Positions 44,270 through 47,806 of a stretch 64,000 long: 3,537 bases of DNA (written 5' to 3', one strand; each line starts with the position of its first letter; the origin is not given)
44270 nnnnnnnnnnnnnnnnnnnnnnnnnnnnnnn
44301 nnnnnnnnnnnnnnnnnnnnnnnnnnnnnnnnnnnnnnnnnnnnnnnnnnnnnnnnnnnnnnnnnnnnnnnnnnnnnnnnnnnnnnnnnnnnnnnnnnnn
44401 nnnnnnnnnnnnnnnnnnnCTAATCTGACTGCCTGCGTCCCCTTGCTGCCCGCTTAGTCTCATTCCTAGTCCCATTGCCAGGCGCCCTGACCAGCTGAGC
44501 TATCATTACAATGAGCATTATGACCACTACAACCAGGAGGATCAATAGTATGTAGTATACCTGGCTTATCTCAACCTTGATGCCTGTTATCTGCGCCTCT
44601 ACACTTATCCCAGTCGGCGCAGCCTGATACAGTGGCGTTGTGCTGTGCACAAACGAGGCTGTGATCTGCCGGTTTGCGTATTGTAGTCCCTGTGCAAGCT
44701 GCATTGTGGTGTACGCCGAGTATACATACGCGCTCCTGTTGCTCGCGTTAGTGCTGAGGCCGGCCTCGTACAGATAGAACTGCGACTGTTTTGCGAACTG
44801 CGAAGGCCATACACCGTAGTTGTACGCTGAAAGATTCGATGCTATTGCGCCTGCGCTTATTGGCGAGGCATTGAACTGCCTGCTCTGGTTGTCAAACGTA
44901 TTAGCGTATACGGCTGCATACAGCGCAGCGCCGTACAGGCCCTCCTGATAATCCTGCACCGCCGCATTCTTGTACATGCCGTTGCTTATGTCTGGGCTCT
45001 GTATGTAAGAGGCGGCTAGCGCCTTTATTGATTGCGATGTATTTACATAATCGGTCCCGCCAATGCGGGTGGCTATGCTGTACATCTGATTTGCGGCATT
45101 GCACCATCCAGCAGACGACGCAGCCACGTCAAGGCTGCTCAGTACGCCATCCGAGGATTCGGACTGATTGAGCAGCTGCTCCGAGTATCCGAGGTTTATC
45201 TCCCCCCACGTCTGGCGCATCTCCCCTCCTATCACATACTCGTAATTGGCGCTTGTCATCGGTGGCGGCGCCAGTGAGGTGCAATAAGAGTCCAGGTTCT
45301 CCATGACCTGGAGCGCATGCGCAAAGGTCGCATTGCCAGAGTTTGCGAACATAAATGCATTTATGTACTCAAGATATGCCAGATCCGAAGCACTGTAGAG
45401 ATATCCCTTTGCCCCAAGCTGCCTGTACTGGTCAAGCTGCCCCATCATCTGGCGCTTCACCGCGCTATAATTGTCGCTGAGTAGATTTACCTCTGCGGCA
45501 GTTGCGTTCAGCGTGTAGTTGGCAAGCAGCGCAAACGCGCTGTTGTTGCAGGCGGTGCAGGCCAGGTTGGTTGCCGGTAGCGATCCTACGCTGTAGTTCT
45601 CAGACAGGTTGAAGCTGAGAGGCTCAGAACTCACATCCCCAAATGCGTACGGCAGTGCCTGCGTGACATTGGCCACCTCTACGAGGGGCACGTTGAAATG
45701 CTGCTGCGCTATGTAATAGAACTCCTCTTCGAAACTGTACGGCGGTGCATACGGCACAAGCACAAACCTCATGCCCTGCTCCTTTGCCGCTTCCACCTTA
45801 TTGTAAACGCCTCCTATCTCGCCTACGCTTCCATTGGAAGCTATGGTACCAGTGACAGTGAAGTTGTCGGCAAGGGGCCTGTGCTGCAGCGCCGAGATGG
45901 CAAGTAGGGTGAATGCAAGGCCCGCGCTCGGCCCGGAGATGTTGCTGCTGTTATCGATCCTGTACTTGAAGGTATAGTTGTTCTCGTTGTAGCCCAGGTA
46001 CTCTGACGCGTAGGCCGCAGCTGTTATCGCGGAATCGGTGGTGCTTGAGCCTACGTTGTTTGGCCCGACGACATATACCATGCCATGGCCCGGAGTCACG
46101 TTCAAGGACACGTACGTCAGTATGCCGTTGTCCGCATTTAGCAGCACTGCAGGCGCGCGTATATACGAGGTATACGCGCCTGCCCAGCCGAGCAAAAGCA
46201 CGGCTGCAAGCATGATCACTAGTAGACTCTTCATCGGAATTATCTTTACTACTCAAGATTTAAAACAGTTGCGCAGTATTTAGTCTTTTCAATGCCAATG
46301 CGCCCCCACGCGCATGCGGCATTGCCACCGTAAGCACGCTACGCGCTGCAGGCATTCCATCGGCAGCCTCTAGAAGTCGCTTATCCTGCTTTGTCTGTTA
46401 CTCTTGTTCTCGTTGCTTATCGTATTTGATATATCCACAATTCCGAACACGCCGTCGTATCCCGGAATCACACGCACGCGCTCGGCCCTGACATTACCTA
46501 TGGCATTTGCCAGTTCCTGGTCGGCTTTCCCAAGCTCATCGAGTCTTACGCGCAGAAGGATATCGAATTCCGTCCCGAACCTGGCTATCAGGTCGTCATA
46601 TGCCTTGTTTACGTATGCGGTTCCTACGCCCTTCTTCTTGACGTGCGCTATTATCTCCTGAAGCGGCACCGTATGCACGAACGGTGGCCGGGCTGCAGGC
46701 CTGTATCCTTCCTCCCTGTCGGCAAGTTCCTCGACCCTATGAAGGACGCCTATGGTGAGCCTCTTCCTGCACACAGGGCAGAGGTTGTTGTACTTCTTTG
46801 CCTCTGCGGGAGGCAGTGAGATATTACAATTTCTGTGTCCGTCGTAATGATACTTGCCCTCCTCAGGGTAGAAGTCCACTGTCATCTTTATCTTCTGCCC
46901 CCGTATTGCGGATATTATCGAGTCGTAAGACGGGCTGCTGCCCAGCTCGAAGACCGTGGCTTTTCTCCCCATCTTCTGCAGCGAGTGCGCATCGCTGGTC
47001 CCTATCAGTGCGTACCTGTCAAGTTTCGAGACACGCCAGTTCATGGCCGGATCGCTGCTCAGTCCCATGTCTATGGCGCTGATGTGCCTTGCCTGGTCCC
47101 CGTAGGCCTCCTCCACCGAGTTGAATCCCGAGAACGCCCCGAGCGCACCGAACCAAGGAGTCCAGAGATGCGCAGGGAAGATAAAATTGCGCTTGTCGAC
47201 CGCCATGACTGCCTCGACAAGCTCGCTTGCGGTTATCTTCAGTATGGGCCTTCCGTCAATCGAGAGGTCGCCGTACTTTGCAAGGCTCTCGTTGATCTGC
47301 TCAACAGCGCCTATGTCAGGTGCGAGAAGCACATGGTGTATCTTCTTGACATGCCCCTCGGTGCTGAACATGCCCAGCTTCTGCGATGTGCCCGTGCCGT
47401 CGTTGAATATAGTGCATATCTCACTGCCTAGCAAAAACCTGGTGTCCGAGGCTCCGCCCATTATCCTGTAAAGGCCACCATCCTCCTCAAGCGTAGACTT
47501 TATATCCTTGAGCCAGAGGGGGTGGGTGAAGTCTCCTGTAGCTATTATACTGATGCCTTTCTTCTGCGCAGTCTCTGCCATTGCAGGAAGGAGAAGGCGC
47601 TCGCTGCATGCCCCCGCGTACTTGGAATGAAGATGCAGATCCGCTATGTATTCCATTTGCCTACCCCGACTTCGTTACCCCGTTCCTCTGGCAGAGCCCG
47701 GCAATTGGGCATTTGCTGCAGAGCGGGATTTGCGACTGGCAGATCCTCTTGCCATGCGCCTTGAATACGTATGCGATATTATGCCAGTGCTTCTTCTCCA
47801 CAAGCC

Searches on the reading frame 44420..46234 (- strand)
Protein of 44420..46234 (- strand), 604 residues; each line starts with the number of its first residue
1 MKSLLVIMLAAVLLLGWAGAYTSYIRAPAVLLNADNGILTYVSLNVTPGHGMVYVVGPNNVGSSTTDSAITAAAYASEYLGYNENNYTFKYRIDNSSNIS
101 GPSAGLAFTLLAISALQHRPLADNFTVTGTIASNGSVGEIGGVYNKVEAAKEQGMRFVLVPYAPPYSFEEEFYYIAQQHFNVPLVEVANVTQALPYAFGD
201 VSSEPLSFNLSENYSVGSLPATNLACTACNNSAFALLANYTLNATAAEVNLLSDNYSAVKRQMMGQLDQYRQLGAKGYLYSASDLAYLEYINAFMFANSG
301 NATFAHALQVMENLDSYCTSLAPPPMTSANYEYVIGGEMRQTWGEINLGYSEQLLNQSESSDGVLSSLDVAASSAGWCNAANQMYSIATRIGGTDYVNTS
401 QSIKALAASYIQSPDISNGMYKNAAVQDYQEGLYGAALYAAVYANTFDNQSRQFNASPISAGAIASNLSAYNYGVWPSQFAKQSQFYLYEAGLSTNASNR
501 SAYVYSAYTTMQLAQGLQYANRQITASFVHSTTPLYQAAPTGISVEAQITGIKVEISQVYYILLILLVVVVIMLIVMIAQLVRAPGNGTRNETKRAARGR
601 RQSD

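Call 10: search_protein_families(library=pfam, proteins=[window:44420-46234:-], max_evalue=0.01)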
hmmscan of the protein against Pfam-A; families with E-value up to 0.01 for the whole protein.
window:44420-46234:- (604 aa): 1 family
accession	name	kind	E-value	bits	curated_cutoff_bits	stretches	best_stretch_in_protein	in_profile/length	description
PF05362.19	Lon_C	-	3.9e-10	40.1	21.1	1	99-169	107-177/205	Lon protease (S16) C-terminal proteolytic domain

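Call 83: search_protein_families(library=ncbifam, proteins=[window:44420-46234:-], max_evalue=0.00001)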
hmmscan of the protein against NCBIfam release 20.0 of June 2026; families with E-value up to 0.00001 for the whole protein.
window:44420-46234:- (604 aa): 6 families
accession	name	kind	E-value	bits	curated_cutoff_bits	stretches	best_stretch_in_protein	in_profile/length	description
TIGR02903.1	spore_lon_C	equivalog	6.3e-17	61.3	678.8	1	47-162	473-586/615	Lon family ATP-dependent protease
TIGR02902.1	spore_lonB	equivalog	6e-15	54.9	723.3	1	72-197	412-530/531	ATP-dependent protease LonB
TIGR00764.1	lon_rel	equivalog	1.2e-12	47.2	516.6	1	61-163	459-562/608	ATP-dependent protease LonB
NF041438.1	SepM_fam_S16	equivalog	1.3e-11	44.1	200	1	96-164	223-293/340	SepM family pheromone-processing serine protease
NF008053.0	PRK10787.1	equivalog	2e-08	32.8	891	1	44-169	615-745/784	endopeptidase La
TIGR00763.1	lon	equivalog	4.1e-08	32.2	608.05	1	101-170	701-770/795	endopeptidase La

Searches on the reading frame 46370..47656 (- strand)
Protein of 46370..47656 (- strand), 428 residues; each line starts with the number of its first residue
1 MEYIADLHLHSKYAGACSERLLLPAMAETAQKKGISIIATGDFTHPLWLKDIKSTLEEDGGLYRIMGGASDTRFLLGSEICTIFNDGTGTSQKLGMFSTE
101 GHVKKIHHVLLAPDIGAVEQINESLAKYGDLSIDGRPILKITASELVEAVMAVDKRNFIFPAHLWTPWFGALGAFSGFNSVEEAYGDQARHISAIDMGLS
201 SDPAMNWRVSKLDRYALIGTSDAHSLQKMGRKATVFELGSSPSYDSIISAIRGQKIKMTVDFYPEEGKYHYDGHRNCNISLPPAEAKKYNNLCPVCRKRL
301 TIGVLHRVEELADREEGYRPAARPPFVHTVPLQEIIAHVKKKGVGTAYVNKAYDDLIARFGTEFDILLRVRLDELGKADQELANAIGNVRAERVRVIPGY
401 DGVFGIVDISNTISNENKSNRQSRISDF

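Call 10: search_protein_families(library=pfam, proteins=[window:46370-47656:-], max_evalue=0.01)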
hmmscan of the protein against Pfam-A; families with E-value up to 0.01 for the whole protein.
window:46370-47656:- (428 aa): 1 family
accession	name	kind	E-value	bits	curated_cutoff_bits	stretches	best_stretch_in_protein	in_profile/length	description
PF13263.12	PHP_C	-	2.7e-05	24.1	21.3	1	216-252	17-52/56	PHP-associated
